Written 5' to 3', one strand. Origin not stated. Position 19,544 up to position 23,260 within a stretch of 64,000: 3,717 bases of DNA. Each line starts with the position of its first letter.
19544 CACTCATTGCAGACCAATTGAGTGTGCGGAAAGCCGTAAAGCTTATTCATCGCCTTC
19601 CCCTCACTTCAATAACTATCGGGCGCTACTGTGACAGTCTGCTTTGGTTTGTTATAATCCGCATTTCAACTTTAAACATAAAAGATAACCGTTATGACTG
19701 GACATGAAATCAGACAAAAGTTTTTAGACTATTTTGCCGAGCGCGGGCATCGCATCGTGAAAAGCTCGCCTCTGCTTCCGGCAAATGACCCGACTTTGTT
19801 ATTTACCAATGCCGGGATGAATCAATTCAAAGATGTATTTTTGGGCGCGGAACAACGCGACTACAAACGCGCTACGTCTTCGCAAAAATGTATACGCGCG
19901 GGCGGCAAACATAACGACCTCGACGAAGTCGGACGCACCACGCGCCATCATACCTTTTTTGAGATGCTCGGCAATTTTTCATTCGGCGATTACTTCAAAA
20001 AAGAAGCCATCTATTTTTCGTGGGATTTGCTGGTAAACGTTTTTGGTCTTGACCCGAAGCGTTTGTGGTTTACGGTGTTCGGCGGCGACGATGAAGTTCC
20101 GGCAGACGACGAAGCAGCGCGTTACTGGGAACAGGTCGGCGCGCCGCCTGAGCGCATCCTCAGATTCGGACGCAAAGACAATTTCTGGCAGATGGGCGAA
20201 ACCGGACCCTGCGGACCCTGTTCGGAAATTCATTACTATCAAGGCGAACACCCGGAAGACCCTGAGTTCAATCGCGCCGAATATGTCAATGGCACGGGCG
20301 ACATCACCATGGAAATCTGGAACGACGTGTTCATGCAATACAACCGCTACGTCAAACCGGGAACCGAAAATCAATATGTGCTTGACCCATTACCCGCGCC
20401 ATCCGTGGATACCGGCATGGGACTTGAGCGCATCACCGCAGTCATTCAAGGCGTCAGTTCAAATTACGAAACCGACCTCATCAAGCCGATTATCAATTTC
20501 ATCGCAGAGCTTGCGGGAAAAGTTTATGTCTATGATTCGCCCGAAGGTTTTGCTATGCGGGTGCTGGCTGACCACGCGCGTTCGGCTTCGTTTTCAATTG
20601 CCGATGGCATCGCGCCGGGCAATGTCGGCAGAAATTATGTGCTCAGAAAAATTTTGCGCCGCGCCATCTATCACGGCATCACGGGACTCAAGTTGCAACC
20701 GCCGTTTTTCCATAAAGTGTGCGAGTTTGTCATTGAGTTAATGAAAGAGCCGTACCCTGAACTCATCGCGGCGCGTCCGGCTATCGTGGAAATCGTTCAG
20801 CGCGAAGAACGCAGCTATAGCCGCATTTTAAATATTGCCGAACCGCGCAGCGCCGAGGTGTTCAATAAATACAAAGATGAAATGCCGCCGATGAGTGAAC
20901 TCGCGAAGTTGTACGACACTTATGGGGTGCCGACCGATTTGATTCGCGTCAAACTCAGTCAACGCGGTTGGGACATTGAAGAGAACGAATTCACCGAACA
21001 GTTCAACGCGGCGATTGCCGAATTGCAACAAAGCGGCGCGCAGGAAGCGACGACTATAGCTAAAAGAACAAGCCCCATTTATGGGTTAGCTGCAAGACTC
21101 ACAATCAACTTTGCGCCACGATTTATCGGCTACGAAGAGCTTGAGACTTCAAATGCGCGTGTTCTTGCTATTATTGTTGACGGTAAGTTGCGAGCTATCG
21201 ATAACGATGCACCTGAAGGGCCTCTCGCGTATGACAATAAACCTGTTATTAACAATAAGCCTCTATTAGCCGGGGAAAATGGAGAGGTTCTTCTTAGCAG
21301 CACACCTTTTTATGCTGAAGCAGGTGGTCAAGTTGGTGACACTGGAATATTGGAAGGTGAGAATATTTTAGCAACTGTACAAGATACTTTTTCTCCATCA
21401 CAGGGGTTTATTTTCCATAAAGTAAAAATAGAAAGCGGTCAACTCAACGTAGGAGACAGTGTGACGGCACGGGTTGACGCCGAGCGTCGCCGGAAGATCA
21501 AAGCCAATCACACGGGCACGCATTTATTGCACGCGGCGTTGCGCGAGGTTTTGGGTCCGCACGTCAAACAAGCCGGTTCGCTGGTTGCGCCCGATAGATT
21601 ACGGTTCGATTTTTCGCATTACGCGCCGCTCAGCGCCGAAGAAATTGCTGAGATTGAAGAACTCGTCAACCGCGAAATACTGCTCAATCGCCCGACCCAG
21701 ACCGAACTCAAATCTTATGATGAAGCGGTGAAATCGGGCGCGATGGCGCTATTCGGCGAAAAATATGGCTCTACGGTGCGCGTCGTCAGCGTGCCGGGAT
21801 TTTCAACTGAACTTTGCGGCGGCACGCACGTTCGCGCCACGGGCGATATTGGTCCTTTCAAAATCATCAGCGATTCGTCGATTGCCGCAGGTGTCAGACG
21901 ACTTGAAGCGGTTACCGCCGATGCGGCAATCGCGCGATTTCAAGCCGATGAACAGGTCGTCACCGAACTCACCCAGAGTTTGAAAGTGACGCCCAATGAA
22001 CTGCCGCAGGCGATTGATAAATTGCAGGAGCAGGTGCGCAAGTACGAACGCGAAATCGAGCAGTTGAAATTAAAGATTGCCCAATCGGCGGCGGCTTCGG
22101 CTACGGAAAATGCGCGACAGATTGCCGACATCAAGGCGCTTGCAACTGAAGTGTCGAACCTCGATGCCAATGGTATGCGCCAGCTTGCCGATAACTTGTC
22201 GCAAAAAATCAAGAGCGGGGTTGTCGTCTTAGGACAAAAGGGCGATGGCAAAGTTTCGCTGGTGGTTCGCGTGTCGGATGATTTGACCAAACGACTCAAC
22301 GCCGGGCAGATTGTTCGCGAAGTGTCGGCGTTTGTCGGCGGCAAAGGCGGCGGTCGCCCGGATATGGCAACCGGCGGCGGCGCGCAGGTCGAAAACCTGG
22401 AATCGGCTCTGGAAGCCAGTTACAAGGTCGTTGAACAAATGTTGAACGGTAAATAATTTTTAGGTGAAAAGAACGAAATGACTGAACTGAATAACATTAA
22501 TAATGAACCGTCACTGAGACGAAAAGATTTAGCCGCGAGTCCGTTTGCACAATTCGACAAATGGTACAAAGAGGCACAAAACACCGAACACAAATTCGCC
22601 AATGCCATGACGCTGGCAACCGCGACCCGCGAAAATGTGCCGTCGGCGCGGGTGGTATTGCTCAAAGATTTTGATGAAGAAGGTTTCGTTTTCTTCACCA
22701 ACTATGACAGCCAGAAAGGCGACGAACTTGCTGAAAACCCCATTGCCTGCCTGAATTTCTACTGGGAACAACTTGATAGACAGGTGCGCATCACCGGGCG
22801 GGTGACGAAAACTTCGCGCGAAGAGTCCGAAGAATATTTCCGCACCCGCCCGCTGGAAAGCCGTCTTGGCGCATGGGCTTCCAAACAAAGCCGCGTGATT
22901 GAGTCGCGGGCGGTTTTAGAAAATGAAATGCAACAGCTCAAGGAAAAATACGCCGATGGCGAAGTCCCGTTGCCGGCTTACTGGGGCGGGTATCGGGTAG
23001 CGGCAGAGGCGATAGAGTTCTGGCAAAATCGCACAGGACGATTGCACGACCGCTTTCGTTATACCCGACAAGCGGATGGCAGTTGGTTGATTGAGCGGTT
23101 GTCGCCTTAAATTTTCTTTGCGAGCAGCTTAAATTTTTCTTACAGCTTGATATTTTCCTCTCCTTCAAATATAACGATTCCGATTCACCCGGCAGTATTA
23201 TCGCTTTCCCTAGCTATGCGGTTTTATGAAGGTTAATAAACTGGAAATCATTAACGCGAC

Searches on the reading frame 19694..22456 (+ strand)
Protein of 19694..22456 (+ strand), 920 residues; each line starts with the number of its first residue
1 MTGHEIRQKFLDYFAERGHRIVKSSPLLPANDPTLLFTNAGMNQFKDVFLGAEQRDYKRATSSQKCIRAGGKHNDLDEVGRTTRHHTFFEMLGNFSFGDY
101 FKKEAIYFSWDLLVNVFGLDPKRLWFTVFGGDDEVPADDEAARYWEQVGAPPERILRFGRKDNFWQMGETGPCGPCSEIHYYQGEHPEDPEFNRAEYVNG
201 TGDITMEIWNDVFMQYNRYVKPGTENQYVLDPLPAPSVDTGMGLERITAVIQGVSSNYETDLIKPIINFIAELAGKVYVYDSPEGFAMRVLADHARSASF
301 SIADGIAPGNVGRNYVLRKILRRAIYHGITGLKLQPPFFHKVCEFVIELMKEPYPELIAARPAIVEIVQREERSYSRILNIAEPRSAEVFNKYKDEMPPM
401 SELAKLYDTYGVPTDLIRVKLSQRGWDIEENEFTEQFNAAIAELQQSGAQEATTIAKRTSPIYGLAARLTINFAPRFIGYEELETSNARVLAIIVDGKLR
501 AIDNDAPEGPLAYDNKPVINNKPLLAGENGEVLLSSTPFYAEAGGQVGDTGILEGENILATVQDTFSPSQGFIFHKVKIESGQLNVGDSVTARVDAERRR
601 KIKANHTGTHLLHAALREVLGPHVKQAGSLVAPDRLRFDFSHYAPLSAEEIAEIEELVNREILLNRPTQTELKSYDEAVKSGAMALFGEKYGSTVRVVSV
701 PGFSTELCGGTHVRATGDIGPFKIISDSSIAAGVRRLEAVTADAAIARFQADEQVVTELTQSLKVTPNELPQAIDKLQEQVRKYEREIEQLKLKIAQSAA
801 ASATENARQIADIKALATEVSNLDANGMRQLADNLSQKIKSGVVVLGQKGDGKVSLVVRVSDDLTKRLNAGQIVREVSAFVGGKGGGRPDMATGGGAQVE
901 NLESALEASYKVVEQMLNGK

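Call 38: search_protein_families(library=pfam, proteins=[window:19694-22456:+], max_evalue=0.0001)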
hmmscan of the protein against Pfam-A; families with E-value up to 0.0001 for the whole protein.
window:19694-22456:+ (920 aa): 3 families
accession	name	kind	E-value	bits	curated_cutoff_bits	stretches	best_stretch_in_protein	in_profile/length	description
PF01411.24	tRNA-synt_2c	-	1.3e-181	605.4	30.3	1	5-598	1-552/552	tRNA synthetases class II (A)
PF02272.25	DHHA1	-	9.5e-19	68.2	25.9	1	813-913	2-100/102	DHHA1 domain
PF07973.19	tRNA_SAD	-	7.9e-18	64.6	24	1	695-738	1-44/44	Threonyl and Alanyl tRNA synthetase second additional domain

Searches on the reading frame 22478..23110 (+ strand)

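Call 38: search_protein_families(library=pfam, proteins=[window:22478-23110:+], max_evalue=0.0001)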
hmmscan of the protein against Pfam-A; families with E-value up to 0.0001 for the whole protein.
window:22478-23110:+ (210 aa): 3 families
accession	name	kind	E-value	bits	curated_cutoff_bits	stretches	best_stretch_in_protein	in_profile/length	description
PF01243.27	PNPOx_N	-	7.8e-27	94.5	28.1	1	41-155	12-117/120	Pyridoxamine 5'-phosphate oxidase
PF10590.14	PNP_phzG_C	-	5.2e-21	74.7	27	1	169-210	1-42/42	Pyridoxine 5'-phosphate oxidase C-terminal dimerisation region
PF12766.13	Pyridox_oxase_2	-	9.2e-08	33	26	1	34-110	14-97/100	Pyridoxamine 5'-phosphate oxidase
